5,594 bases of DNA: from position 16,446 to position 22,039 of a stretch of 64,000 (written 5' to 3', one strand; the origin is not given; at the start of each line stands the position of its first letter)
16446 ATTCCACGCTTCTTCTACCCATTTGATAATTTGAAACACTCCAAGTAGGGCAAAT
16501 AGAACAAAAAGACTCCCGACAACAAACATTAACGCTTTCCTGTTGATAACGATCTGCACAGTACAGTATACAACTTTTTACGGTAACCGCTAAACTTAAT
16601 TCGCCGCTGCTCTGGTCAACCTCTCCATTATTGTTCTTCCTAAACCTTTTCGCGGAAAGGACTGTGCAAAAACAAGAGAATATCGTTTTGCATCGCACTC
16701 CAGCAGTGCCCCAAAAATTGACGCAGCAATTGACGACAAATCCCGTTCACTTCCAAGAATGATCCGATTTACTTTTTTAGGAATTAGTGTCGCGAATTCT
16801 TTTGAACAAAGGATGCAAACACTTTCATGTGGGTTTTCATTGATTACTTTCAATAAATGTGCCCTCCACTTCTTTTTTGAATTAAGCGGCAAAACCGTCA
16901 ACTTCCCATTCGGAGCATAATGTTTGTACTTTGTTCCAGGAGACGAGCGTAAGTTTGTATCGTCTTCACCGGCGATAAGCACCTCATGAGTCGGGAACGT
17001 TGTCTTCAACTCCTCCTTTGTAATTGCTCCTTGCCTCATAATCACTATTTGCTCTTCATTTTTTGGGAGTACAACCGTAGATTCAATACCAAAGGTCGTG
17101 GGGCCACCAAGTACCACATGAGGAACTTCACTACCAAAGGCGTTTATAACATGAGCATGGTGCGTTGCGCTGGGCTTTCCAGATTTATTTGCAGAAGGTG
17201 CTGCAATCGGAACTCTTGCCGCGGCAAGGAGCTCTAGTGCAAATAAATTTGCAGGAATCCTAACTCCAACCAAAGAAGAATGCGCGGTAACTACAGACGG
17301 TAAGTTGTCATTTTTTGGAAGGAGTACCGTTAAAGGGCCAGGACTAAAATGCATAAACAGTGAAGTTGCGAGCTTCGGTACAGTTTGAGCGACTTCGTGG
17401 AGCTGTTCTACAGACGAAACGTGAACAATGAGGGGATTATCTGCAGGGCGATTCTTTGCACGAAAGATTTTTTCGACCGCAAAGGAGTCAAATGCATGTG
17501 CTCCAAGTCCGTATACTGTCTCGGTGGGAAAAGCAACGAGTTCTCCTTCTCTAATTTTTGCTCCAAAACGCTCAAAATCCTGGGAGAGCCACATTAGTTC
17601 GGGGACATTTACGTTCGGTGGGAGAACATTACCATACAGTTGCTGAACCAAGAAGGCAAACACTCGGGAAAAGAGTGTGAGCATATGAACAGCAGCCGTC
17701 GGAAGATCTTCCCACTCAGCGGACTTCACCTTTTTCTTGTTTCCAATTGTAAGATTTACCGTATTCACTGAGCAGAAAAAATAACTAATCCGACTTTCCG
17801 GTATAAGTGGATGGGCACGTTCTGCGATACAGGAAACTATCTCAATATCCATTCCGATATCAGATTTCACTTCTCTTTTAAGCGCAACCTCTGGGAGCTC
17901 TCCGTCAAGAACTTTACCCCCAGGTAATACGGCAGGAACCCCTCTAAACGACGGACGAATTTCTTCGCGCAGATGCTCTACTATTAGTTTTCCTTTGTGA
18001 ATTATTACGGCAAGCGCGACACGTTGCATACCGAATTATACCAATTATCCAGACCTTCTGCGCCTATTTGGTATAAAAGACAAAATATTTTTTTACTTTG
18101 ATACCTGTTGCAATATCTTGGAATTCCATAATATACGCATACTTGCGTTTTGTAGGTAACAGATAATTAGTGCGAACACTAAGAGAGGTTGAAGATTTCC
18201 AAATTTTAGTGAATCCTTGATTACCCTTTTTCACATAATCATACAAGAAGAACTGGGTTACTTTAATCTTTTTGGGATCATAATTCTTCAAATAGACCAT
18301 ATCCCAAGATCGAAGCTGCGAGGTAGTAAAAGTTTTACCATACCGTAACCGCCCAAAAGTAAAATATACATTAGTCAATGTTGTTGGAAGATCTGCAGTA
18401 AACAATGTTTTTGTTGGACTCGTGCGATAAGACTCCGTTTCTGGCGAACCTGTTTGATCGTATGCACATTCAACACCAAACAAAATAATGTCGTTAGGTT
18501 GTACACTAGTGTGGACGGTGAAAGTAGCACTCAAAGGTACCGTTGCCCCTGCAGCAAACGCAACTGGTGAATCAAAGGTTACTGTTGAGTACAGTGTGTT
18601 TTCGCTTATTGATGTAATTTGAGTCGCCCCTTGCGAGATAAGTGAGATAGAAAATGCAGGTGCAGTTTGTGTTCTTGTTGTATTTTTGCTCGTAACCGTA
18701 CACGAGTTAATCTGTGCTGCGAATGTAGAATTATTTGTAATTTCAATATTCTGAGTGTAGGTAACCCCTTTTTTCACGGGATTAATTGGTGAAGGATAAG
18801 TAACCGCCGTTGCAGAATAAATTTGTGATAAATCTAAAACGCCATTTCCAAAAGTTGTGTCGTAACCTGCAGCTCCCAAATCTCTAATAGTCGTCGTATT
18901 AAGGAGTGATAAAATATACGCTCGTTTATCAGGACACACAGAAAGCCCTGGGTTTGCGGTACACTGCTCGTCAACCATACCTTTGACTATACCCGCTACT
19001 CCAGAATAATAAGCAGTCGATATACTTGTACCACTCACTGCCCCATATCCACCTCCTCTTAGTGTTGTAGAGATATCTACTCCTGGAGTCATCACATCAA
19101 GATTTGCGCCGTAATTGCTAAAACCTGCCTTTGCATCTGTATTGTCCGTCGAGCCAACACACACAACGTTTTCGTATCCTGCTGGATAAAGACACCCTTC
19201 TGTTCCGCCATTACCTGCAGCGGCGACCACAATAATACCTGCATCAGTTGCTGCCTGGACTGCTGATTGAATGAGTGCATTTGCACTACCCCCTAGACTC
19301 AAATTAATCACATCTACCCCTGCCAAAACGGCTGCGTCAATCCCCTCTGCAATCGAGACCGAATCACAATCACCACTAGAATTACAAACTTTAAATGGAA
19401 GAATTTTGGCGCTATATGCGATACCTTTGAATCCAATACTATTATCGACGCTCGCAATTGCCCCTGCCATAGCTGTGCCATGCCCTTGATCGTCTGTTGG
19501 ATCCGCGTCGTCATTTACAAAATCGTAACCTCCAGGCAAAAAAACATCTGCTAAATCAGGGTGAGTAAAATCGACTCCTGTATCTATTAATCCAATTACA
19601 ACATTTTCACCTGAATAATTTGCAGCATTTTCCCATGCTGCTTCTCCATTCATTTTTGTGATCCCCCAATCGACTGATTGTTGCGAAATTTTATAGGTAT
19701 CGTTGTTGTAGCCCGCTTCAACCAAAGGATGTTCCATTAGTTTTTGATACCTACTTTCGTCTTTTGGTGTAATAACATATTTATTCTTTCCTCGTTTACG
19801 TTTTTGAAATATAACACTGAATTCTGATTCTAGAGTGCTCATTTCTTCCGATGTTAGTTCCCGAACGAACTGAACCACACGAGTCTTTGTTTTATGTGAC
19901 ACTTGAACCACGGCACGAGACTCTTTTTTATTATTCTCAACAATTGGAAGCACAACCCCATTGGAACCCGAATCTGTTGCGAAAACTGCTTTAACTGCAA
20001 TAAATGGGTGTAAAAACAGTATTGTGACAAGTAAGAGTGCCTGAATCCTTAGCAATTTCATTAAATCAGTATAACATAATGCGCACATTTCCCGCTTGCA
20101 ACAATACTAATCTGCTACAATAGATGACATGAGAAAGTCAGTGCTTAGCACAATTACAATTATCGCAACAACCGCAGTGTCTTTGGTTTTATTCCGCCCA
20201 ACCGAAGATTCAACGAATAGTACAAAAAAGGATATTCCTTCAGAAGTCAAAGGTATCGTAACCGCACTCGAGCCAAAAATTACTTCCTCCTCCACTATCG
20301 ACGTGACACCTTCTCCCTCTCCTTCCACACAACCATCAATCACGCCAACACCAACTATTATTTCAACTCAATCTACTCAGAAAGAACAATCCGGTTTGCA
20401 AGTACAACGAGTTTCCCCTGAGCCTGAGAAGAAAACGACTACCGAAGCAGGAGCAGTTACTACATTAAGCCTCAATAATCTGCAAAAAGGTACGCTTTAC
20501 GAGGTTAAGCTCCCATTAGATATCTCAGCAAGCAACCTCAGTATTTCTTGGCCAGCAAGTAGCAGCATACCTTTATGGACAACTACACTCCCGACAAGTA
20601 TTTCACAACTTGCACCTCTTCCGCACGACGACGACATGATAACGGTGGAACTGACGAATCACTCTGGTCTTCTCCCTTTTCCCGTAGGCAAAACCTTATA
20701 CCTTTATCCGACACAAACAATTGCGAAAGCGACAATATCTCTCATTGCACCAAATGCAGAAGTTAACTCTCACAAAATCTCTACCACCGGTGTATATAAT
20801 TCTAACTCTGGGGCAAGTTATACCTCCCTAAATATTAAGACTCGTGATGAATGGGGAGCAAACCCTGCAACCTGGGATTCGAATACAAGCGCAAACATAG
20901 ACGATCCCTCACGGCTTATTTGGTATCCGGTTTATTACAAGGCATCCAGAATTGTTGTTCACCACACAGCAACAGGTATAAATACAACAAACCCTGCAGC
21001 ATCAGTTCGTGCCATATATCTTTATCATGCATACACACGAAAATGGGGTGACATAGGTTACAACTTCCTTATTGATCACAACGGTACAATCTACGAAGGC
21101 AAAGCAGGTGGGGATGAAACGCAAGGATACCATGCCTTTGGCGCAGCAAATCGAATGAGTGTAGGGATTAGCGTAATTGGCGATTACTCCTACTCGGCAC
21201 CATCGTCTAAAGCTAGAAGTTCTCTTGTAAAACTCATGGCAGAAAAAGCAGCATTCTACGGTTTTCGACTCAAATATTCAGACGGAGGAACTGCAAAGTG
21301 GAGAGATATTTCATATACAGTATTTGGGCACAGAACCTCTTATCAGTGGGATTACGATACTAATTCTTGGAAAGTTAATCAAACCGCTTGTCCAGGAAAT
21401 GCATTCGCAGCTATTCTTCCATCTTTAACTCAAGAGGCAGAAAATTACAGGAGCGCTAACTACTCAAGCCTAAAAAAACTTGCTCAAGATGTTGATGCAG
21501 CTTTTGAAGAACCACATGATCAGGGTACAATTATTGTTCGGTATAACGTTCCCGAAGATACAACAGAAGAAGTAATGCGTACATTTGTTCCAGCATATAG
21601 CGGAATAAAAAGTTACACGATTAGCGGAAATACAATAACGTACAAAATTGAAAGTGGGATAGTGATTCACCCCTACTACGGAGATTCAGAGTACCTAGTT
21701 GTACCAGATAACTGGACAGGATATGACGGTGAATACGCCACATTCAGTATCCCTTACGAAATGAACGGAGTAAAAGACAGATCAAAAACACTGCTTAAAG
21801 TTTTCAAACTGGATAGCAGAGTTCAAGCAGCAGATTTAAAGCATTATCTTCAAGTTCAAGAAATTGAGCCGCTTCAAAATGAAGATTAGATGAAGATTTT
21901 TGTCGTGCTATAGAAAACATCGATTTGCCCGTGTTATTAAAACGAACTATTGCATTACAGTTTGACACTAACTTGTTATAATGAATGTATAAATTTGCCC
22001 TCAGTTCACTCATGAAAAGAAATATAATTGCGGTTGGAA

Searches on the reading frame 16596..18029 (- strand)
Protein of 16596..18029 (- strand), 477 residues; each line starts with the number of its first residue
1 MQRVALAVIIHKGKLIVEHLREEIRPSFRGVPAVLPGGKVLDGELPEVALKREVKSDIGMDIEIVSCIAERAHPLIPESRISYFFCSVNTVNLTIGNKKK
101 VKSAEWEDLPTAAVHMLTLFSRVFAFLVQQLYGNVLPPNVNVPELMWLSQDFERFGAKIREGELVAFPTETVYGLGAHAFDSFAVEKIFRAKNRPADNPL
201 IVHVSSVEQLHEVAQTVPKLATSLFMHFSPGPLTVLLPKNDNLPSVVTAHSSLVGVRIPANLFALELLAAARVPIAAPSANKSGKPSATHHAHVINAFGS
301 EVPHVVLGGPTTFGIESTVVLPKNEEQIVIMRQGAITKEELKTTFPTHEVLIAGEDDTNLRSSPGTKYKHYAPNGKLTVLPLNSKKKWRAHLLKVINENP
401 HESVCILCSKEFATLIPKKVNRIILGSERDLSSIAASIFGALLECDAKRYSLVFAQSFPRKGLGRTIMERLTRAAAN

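Call 15: search_protein_families(library=pfam, proteins=[window:16596-18029:-], max_evalue=0.001)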
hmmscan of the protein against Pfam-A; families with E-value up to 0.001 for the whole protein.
window:16596-18029:- (477 aa): 3 families
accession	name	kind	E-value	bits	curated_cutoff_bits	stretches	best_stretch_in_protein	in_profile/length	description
PF01300.24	Sua5_yciO_yrdC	-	2.6e-53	180.6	25.1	1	159-334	3-178/178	Telomere recombination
PF03481.19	Sua5_C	-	1.9e-24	87.2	22.9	1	336-476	1-136/136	Threonylcarbamoyl-AMP synthase, C-terminal domain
PF00293.34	NUDIX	-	1.5e-08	35.1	21.1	1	3-113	3-119/134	NUDIX domain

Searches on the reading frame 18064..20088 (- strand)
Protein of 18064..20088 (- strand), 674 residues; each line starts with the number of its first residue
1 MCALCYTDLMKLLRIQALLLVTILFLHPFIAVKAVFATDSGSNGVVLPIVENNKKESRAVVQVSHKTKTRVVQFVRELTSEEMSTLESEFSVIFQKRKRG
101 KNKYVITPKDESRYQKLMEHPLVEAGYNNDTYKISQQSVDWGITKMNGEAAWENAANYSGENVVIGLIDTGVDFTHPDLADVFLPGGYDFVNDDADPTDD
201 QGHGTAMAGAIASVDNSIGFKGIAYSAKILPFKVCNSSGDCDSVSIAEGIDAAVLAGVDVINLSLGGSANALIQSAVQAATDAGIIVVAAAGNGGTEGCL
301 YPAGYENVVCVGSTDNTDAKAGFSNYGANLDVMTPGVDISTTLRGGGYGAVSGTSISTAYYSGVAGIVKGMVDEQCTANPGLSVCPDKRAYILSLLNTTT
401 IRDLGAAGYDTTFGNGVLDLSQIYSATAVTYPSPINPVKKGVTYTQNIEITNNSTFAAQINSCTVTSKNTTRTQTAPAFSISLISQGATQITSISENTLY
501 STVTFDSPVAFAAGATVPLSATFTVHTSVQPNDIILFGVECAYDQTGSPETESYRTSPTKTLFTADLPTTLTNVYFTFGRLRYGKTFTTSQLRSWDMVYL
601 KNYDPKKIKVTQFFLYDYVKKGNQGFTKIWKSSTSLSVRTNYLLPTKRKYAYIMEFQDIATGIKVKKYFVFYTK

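Call 15: search_protein_families(library=pfam, proteins=[window:18064-20088:-], max_evalue=0.001)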
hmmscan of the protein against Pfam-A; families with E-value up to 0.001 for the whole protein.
window:18064-20088:- (674 aa): 1 family
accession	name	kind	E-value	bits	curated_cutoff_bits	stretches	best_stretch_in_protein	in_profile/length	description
PF00082.27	Peptidase_S8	-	1.4e-46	159.5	21.8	1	160-416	1-288/288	Subtilase family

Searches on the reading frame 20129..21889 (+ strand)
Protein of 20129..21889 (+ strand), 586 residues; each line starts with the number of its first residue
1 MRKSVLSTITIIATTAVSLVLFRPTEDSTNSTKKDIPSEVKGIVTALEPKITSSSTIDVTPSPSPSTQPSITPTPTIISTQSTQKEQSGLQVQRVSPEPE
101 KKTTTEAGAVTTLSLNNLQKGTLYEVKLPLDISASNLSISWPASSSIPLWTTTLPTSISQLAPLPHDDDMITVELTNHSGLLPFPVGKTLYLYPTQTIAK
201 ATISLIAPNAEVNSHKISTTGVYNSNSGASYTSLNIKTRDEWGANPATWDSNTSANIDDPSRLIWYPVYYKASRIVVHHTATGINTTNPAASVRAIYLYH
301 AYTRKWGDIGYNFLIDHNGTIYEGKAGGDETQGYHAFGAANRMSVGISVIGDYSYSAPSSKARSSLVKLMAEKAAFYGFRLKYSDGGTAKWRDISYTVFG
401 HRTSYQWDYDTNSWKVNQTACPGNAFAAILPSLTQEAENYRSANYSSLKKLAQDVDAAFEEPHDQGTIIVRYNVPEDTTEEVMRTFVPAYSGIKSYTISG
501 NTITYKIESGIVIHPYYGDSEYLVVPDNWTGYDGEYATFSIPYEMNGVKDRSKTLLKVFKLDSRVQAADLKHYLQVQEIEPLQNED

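Call 51: search_protein_families(library=pfam, proteins=[window:20129-21889:+], max_evalue=0.0001)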
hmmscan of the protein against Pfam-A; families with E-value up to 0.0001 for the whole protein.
window:20129-21889:+ (586 aa): 1 family
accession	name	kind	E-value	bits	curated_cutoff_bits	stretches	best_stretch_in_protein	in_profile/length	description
PF01510.30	Amidase_2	-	9e-16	58.8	26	1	272-424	5-131/131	N-acetylmuramoyl-L-alanine amidase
